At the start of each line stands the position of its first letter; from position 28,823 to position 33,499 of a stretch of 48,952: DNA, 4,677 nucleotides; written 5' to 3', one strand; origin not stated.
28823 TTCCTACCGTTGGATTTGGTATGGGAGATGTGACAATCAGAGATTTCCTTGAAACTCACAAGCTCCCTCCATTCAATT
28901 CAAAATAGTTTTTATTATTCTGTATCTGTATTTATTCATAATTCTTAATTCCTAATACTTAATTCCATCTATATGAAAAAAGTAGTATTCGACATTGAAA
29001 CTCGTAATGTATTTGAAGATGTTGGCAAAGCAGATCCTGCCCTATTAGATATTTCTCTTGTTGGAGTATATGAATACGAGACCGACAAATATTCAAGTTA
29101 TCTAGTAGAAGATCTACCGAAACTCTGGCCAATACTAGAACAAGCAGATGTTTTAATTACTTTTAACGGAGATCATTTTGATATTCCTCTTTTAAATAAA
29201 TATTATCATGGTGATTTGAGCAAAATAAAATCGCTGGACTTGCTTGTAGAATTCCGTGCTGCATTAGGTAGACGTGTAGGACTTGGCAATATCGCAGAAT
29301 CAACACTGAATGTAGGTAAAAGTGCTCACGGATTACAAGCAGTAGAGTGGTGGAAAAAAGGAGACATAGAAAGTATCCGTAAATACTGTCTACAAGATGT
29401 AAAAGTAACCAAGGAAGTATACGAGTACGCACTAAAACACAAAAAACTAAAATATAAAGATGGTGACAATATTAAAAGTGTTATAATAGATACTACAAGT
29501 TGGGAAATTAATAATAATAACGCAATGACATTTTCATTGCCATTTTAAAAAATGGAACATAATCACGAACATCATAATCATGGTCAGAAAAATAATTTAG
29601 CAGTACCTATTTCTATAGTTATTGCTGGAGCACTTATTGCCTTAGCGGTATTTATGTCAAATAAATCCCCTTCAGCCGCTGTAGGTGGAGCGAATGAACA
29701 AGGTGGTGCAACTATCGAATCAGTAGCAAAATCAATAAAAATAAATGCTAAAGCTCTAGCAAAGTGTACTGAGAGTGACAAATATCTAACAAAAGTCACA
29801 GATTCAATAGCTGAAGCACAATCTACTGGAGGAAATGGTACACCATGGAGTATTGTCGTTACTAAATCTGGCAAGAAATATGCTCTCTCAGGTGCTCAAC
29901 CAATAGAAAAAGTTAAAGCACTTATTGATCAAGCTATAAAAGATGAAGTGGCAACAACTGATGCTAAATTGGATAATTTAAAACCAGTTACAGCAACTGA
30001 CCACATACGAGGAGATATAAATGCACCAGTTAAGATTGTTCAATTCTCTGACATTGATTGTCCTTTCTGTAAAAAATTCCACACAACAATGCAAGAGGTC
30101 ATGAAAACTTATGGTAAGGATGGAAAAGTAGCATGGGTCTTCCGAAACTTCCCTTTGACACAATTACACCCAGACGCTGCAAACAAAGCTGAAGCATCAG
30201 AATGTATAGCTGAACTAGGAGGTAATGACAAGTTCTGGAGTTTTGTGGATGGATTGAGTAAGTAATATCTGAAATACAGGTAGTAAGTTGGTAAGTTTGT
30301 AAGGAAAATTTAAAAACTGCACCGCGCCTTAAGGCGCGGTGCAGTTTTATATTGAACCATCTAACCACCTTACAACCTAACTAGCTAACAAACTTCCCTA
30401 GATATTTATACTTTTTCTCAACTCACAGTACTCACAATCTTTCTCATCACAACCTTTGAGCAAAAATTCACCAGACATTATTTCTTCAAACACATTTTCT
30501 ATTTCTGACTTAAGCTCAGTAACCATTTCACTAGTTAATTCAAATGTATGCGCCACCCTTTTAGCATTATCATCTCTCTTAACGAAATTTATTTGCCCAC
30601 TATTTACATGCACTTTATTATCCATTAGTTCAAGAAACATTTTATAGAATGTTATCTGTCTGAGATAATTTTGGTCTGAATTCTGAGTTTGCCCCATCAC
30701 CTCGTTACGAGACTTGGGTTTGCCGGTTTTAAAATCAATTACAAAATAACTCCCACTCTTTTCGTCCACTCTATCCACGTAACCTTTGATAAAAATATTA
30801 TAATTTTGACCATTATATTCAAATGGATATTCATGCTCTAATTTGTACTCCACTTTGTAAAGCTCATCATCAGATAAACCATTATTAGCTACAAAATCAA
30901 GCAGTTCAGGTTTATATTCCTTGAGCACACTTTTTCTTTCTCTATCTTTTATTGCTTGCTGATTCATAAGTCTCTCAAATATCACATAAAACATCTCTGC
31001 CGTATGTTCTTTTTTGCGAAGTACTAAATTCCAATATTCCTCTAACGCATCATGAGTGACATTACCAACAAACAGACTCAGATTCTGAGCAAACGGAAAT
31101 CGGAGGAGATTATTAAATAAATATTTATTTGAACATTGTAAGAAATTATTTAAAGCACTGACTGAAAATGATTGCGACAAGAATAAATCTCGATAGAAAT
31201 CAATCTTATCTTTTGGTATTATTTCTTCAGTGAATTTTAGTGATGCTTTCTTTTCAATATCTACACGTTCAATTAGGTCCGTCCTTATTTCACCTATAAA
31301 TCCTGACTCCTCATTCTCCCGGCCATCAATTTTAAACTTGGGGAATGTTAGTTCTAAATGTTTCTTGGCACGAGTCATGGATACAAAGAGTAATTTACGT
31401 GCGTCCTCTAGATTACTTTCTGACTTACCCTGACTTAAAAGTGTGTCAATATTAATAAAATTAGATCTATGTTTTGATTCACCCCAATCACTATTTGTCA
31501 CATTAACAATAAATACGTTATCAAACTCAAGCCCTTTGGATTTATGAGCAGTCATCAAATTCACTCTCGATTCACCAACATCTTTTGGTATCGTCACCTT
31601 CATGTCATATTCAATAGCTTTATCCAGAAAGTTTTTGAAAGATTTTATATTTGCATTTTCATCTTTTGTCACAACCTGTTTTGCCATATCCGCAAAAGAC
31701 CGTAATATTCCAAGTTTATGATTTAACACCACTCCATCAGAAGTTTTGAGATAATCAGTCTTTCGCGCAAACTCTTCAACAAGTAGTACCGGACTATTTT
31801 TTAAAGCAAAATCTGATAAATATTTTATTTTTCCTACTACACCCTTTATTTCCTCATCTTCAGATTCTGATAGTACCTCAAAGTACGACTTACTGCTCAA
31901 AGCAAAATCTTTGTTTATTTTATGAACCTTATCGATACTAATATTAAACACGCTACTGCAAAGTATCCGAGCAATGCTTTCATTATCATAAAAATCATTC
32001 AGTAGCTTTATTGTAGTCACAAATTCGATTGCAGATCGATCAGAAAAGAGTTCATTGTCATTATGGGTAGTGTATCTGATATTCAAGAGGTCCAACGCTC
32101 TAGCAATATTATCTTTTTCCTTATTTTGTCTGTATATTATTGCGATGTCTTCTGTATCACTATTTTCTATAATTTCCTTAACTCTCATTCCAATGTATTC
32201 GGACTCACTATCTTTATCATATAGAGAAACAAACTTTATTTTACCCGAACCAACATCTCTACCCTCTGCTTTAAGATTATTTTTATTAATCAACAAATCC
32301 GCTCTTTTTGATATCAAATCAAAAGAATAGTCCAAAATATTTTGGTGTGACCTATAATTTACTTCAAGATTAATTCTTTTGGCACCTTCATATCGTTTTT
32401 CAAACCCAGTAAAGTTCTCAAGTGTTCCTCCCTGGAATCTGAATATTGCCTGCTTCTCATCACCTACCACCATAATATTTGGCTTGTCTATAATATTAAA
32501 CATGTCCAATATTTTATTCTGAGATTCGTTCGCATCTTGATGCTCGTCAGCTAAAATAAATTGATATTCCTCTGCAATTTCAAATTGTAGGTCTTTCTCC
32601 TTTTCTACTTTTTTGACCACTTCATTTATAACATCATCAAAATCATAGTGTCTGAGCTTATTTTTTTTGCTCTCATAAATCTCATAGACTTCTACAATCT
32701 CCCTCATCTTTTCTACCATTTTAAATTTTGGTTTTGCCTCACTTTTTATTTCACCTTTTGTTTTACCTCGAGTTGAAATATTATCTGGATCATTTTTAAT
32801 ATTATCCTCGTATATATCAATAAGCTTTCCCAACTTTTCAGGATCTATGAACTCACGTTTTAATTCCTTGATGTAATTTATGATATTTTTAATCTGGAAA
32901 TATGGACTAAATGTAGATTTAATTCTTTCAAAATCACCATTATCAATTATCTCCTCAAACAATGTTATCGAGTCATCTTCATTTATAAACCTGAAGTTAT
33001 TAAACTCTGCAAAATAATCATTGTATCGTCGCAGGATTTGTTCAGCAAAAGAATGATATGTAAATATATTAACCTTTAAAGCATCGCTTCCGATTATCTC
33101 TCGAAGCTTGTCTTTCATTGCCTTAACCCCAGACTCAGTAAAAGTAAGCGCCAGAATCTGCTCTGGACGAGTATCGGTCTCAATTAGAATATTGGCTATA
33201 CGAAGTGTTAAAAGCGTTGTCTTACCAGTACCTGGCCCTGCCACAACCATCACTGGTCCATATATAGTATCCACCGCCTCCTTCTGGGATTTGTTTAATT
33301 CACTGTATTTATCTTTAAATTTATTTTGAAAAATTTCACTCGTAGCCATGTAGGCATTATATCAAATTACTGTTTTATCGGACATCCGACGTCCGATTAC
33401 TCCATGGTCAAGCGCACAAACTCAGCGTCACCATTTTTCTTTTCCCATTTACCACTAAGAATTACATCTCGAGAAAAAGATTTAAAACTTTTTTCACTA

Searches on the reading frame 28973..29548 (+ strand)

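Call 83: search_protein_families(library=pfam, proteins=[window:28973-29548:+], max_evalue=0.0001)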
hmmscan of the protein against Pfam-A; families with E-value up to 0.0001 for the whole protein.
window:28973-29548:+ (191 aa): 2 families
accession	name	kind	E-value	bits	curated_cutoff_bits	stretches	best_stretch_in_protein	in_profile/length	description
PF13482.12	RNase_H_2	-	7.6e-12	45.9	22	1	5-153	2-164/165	RNase_H superfamily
PF10108.15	DNA_pol_B_exo2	-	9.8e-07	29.1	24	0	89-150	110-170/213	Predicted 3'-5' exonuclease related to the exonuclease domain of PolB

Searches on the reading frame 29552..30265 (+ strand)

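Call 83: search_protein_families(library=pfam, proteins=[window:29552-30265:+], max_evalue=0.0001)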
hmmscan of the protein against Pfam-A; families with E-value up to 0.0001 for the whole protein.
window:29552-30265:+ (237 aa): 4 families
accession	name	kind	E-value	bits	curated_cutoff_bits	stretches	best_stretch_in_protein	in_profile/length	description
PF13462.12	Thioredoxin_4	-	5.4e-19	69.4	23.2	1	148-222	3-75/165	Thioredoxin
PF01323.26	DSBA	-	2.6e-13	50.6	25.6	1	52-125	122-190/191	DSBA-like thioredoxin domain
PF13098.12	Thioredoxin_2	-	4.2e-08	33.9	27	0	161-218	8-50/104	Thioredoxin-like domain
PF18400.7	Thioredoxin_12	-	2.1e-05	24.9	26.1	0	140-201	124-183/190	Thioredoxin-like domain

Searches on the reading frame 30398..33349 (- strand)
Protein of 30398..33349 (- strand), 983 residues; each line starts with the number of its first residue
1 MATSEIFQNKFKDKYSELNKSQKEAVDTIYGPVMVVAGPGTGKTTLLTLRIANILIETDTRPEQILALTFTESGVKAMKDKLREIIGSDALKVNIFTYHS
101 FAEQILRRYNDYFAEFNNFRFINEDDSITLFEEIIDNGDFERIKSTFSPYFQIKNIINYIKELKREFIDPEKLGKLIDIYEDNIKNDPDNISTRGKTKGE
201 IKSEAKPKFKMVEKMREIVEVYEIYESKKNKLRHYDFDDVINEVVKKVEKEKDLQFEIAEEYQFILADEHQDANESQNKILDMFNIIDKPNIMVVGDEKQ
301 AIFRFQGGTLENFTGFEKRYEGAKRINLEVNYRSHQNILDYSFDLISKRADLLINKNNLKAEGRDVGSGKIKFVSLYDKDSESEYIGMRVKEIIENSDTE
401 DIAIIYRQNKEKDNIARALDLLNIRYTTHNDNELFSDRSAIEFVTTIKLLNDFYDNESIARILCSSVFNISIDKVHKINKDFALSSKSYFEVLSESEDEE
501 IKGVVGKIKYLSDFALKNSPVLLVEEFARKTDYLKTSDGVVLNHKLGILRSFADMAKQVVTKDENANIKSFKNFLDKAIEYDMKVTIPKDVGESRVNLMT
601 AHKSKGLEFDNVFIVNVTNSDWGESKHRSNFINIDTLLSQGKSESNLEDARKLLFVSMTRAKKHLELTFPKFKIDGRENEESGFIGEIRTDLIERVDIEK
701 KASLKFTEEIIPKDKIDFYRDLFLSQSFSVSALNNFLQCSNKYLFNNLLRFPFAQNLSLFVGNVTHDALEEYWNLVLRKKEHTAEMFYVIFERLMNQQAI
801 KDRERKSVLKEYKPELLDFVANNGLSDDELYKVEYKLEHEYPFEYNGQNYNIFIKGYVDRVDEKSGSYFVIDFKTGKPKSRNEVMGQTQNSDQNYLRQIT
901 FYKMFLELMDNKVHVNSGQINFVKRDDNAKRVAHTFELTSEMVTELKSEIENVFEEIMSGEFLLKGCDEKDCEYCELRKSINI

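Call 4: search_protein_families(library=pfam, proteins=[window:30398-33349:-], max_evalue=0.01)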
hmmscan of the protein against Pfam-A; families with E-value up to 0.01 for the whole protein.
window:30398-33349:- (983 aa): 8 families
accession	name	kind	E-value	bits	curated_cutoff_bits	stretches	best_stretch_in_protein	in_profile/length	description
PF00580.27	UvrD-helicase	-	1e-56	193.1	23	1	18-320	1-270/271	UvrD/REP helicase N-terminal domain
PF13361.12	UvrD_C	-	1e-36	127.5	25.6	1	326-668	1-346/350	UvrD-like helicase C-terminal domain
PF12705.13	PDDEXK_1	-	1.4e-25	91.1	22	1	727-978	1-243/247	PD-(D/E)XK nuclease superfamily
PF13245.12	AAA_19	-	4.2e-16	59.8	25.1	1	22-305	1-133/134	AAA domain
PF13538.12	UvrD_C_2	-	1.5e-09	38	27.4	1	598-621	4-27/52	UvrD-like helicase C-terminal domain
PF13604.12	AAA_30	-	0.00012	22.3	27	1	17-79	1-63/191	AAA domain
PF00270.35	DEAD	-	0.00014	22.1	26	1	20-98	2-80/167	DEAD/DEAH box helicase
PF01443.25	Viral_helicase1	-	0.0017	18.6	21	0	589-665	173-224/228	Viral superfamily 1 RNA helicase core domain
